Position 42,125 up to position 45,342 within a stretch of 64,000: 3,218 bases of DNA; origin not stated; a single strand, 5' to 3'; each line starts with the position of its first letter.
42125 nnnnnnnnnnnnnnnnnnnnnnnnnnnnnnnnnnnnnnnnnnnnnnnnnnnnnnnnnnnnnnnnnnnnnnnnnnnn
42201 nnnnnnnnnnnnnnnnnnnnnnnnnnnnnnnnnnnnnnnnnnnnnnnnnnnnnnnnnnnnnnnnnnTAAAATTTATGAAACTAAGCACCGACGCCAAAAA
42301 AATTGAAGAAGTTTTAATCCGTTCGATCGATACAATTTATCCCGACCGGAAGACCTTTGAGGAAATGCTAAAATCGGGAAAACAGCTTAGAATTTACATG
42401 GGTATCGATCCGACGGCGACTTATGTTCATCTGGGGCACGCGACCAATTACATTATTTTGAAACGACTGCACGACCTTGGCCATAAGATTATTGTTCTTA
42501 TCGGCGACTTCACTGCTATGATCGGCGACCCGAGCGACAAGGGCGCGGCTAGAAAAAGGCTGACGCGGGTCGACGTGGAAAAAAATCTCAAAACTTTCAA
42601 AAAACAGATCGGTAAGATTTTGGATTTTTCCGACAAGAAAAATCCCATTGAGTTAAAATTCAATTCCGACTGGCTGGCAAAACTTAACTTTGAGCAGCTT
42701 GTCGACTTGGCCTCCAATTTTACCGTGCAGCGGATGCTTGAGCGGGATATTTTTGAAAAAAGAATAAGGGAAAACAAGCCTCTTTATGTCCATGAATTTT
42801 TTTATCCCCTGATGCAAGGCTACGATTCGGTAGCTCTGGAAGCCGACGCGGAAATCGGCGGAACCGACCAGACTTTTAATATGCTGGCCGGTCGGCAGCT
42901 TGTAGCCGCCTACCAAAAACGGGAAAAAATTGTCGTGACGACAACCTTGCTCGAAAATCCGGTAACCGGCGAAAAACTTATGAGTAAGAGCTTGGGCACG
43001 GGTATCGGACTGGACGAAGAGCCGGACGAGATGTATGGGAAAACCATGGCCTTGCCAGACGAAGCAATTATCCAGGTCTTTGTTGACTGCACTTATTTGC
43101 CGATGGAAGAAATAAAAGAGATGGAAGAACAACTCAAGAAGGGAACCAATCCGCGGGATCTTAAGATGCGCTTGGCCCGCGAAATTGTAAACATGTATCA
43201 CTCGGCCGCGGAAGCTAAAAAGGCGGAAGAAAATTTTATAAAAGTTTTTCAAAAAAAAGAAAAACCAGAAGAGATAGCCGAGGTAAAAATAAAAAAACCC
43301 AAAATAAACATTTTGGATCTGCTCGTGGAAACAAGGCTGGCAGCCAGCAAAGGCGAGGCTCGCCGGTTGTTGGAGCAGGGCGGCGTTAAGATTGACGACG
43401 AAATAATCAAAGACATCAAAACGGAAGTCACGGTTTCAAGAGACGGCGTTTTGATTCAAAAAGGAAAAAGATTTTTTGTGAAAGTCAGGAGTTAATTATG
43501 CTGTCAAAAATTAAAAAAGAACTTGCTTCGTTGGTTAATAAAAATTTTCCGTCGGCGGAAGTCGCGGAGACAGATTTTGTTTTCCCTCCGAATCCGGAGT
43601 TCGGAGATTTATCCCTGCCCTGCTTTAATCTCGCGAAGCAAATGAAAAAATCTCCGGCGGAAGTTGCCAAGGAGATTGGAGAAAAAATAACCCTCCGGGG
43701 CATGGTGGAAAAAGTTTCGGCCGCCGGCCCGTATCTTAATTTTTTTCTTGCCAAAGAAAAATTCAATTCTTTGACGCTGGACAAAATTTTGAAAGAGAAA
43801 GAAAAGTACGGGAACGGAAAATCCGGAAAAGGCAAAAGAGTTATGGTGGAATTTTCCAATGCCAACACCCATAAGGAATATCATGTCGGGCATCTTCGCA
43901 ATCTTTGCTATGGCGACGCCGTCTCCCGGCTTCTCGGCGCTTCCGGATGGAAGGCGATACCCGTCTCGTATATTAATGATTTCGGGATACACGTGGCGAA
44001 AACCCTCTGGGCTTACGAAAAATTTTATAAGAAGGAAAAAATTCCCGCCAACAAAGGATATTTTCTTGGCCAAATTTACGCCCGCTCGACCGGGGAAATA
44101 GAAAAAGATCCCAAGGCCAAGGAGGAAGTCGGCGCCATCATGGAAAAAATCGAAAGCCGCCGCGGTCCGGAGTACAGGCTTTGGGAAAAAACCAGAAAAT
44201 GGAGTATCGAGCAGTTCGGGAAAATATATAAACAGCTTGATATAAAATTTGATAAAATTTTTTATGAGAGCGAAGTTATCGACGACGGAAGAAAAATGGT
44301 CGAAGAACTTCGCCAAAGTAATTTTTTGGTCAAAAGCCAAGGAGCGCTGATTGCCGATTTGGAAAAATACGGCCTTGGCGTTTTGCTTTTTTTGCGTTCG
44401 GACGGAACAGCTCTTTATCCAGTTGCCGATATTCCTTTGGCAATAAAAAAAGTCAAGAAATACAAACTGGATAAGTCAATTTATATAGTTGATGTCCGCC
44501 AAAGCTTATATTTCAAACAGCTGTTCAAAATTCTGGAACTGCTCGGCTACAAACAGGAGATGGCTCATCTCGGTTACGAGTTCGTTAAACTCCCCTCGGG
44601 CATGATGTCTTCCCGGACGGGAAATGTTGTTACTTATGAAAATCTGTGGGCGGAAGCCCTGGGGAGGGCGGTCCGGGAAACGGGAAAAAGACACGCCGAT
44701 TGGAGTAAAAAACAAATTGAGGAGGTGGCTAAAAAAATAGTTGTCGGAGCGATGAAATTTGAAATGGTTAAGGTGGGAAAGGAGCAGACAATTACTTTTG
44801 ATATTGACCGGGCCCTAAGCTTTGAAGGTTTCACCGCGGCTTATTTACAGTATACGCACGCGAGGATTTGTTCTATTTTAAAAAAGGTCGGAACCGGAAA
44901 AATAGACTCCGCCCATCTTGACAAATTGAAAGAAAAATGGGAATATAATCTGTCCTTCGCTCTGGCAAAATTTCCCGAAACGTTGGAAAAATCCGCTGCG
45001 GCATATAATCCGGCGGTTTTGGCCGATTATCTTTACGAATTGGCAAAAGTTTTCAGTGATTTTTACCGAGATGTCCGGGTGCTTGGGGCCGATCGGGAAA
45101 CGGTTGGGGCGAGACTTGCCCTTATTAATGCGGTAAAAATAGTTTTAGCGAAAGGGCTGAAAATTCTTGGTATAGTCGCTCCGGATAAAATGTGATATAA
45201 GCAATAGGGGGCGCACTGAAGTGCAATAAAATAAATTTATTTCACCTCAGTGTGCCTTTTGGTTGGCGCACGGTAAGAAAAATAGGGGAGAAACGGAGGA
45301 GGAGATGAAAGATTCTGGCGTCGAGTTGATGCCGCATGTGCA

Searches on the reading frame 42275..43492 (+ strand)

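Call 24: search_protein_families(library=pfam, max_evalue=0.00001, proteins=[window:42275-43492:+])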
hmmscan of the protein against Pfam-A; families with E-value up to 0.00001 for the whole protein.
window:42275-43492:+ (406 aa): 3 families
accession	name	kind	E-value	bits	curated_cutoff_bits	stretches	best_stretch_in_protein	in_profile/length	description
PF00579.31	tRNA-synt_1b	-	7.5e-68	229.4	21.1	1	35-326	3-292/292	tRNA synthetases class I (W and Y)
PF22421.1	SYY_C-terminal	-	1.1e-09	38.4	27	1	332-401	7-80/83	Tyrosine--tRNA ligase SYY-like C-terminal domain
PF01479.30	S4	-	2e-07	31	22.8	1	348-387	5-44/48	S4 domain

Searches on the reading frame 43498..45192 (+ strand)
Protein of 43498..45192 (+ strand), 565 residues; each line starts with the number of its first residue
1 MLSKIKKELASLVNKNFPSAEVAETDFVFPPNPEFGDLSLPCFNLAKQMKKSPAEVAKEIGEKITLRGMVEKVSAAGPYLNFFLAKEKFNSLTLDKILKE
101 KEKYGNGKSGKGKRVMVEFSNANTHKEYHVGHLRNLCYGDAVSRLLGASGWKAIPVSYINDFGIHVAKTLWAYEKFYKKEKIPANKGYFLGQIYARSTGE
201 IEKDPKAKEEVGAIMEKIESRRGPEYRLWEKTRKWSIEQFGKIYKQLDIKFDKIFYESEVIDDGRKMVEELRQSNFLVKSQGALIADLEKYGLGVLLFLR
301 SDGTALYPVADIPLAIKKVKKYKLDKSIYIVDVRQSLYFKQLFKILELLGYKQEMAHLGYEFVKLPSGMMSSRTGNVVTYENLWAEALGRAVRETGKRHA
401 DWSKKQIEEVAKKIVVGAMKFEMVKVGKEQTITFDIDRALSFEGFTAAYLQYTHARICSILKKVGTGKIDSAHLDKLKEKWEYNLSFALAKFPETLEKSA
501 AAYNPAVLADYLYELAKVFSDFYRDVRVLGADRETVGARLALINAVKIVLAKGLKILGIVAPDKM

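Call 24: search_protein_families(library=pfam, max_evalue=0.00001, proteins=[window:43498-45192:+])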
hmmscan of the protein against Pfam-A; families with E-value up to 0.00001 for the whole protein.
window:43498-45192:+ (565 aa): 3 families
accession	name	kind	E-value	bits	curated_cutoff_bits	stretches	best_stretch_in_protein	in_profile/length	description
PF00750.26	tRNA-synt_1d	-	3.5e-48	164.8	23.3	1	94-426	2-339/349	tRNA synthetases class I (R), catalytic domain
PF05746.21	DALR_1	-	9.7e-36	122.9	22.3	1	450-565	1-117/117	DALR anticodon binding domain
PF03485.21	Arg_tRNA_synt_N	-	2.6e-18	66.9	21.5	1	4-84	6-85/85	Arginyl tRNA synthetase N terminal domain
